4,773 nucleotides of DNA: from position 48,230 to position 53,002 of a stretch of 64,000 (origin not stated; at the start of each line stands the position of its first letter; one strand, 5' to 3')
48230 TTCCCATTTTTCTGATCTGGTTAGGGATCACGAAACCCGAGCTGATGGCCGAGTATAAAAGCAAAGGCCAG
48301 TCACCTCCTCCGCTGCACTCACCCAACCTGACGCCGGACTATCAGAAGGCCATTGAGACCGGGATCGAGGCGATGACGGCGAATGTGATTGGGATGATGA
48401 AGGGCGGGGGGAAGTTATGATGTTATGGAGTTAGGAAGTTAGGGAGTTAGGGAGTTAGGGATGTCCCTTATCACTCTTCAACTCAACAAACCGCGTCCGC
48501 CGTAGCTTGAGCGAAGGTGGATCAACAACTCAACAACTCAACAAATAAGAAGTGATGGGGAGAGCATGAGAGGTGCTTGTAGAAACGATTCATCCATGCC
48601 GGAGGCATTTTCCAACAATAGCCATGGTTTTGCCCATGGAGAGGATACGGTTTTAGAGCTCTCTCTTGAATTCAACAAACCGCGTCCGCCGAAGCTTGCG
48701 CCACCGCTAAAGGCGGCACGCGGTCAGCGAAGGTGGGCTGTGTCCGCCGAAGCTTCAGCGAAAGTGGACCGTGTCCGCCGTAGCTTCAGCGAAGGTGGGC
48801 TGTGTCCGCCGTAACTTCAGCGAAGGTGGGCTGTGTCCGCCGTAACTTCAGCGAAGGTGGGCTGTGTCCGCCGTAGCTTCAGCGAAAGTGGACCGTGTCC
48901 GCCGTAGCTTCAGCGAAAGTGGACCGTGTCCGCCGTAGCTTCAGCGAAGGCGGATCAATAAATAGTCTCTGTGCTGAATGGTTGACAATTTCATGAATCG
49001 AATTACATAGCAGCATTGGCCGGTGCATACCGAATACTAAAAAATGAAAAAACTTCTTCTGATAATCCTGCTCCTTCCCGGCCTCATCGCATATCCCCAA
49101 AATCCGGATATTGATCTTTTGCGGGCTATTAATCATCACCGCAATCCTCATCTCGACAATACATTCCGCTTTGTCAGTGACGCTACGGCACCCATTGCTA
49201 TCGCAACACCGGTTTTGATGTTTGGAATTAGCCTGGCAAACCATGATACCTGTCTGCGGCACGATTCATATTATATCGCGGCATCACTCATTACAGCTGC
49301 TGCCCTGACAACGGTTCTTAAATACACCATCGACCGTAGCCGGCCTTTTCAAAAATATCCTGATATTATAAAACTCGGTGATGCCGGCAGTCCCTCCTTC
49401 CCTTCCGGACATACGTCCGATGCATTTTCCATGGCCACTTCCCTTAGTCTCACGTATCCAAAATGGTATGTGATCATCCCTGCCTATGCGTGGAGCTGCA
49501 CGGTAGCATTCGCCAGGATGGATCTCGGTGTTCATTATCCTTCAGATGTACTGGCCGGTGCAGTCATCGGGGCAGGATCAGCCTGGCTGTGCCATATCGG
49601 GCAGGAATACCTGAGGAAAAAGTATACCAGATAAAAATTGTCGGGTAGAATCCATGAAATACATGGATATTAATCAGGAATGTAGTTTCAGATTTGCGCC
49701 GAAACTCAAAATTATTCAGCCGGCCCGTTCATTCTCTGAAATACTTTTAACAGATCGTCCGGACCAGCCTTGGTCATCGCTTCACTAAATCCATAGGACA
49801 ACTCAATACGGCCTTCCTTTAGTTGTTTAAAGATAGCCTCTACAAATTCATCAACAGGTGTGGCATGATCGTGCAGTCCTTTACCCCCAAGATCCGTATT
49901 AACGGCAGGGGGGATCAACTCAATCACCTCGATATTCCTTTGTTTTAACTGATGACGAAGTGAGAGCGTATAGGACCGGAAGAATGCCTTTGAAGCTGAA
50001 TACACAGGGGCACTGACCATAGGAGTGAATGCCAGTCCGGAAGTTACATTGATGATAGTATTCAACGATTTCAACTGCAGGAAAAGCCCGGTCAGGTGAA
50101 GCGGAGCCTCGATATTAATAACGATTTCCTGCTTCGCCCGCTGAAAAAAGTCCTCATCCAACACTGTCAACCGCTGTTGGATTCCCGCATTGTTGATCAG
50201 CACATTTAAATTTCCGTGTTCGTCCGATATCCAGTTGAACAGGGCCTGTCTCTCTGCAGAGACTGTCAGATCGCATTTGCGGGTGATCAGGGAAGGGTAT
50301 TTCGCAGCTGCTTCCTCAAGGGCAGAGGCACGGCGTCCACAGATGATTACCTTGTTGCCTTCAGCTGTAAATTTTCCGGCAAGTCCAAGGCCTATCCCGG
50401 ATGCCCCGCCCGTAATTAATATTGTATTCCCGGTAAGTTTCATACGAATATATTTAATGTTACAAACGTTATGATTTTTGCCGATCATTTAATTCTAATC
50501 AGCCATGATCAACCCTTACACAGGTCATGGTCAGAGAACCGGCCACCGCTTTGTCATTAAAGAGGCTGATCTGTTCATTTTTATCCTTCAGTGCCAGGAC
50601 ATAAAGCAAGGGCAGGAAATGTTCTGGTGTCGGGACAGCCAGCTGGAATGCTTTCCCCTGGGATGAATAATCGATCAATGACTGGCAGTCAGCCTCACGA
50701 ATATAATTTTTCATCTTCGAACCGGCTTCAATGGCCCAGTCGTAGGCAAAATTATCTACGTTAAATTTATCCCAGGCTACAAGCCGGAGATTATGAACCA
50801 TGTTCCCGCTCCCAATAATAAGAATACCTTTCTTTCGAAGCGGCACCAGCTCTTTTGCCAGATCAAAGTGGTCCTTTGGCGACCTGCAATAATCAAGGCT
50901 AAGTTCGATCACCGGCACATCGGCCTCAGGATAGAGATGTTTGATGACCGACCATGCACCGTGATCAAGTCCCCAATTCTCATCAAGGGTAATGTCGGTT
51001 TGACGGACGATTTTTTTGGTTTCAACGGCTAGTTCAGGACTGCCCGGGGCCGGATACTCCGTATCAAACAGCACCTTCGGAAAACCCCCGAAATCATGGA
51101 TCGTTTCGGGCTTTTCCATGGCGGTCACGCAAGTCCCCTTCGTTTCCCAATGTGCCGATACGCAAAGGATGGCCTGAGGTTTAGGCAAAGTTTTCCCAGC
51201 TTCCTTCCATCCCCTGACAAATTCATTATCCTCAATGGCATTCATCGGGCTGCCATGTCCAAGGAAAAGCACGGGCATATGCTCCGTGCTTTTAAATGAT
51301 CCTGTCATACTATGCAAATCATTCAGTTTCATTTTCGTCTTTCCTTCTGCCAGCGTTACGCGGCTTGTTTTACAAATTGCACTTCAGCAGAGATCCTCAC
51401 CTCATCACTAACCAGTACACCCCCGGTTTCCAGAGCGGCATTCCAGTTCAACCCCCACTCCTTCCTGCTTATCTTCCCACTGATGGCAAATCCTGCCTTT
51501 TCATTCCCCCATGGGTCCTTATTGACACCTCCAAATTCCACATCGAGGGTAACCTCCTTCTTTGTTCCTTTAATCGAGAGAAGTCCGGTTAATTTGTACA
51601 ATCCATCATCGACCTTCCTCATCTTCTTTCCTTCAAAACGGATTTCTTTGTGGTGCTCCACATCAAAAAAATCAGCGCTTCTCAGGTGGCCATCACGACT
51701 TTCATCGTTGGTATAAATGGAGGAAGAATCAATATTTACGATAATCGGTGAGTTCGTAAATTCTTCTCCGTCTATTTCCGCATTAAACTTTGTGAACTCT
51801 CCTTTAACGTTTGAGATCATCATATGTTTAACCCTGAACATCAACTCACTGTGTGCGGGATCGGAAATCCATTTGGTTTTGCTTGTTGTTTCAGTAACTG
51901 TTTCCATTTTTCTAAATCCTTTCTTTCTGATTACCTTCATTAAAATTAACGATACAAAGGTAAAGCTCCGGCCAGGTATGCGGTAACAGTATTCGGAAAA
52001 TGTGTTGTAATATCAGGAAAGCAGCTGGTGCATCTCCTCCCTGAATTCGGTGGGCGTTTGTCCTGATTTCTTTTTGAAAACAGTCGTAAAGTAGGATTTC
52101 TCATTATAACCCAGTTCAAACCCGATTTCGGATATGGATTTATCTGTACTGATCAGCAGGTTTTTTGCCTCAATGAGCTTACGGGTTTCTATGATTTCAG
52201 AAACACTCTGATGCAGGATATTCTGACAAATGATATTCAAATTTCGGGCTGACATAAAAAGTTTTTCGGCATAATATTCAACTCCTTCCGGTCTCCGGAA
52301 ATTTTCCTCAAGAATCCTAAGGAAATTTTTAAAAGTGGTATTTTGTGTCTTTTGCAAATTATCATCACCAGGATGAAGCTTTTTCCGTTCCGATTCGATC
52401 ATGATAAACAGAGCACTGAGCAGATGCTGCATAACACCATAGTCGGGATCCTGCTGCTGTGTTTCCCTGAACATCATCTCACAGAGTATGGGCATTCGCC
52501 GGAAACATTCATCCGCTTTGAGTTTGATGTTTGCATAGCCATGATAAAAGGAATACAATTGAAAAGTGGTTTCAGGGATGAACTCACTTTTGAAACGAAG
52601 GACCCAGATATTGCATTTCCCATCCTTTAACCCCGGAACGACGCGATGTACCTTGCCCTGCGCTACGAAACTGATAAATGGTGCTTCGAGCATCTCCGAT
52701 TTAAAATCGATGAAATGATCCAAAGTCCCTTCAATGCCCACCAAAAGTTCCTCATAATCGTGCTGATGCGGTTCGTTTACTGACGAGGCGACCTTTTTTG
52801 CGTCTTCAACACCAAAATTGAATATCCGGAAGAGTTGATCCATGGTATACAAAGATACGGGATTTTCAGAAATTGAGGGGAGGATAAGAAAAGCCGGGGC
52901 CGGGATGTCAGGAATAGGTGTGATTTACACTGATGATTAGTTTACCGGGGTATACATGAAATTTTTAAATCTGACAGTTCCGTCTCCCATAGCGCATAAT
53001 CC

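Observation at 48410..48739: Second full-length copy of the composite element, colinear with the glnS copy but 24 kb away on the other strand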

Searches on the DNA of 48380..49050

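Call 36: search_rna_families(source=window, start=48380, end=49050, threshold=evalue, max_evalue=5, show_alignments=2)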
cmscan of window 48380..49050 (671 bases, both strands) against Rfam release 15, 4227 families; matches with E-value up to 5: 5.
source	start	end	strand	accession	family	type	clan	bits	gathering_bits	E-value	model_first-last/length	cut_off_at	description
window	48749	48788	-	RF02470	Ms_IGR-8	Gene; sRNA;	-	18.5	44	0.18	21-63/63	no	Mycobacterium sRNA Ms_IGR-8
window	48796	48839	+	RF04281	mir-8791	Gene; miRNA;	CL00146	17.6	85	1.3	1-77/77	no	mir-8791 microRNA precursor family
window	48835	48887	-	RF02889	Sr006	Gene; sRNA;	-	17.5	100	2.8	1-124/124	no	Pseudomonas sRNA 6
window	48873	48927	-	RF02470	Ms_IGR-8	Gene; sRNA;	-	13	44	4.5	1-63/63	no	Mycobacterium sRNA Ms_IGR-8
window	48391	48409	+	RF01151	snoU82P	Gene; snRNA; snoRNA; CD-box;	-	12.9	42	1.1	1-55/55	no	Small nucleolar RNA U82P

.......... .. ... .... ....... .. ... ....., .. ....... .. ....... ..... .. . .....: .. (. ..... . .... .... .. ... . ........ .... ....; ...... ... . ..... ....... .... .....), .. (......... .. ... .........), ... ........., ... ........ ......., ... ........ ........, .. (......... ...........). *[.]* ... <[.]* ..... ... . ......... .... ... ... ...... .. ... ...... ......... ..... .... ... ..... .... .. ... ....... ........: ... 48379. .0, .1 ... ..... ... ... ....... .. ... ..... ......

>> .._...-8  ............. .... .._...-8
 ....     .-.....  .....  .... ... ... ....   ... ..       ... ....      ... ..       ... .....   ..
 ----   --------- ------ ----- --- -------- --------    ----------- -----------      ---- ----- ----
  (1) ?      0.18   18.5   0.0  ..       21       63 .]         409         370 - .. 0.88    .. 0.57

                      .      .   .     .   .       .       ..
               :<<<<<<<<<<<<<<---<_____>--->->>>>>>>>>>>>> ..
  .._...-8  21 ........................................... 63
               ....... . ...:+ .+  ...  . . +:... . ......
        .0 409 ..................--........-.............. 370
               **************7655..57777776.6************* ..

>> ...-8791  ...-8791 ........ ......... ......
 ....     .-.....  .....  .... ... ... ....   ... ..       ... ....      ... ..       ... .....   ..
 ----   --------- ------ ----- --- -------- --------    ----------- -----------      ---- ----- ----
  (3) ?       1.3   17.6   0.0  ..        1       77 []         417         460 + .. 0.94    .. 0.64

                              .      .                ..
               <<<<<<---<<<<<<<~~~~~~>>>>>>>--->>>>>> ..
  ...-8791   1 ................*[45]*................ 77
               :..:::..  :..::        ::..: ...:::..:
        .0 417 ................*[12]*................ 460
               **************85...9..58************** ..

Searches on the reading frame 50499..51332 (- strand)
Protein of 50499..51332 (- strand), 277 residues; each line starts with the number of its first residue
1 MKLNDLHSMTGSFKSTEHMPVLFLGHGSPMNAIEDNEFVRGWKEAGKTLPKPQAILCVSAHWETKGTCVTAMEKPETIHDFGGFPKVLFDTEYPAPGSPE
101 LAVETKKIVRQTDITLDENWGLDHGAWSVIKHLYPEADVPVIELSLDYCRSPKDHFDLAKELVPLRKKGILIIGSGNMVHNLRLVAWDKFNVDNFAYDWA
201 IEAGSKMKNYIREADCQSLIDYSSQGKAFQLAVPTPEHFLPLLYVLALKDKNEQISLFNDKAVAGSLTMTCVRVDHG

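Call 69: search_protein_families(library=pfam, proteins=[window:50499-51332:-], max_evalue=0.00001)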
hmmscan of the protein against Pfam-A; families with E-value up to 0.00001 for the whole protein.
window:50499-51332:- (277 aa): 1 family
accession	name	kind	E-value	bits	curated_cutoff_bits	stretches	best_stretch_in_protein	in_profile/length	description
PF02900.23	LigB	-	1.2e-20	74.2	26.3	1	17-249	6-244/269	Catalytic LigB subunit of aromatic ring-opening dioxygenase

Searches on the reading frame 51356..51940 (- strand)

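Call 69: search_protein_families(library=pfam, proteins=[window:51356-51940:-], max_evalue=0.00001)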
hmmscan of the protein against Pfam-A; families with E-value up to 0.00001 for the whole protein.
window:51356-51940:- (194 aa): 1 family
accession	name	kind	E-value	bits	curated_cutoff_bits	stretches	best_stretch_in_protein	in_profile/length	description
PF04264.18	YceI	-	4.3e-44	150.9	23.7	1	24-189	1-150/150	YceI-like domain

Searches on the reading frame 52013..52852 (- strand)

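Call 69: search_protein_families(library=pfam, proteins=[window:52013-52852:-], max_evalue=0.00001)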
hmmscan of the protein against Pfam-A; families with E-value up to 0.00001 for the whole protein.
window:52013-52852:- (279 aa): 2 families
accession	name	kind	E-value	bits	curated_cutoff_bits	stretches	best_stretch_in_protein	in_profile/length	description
PF12833.13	HTH_18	-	1.3e-19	70.6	33.6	1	194-272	1-79/80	Helix-turn-helix domain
PF00165.29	HTH_AraC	-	1.2e-08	35.3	26.6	1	234-271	2-41/42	Bacterial regulatory helix-turn-helix proteins, AraC family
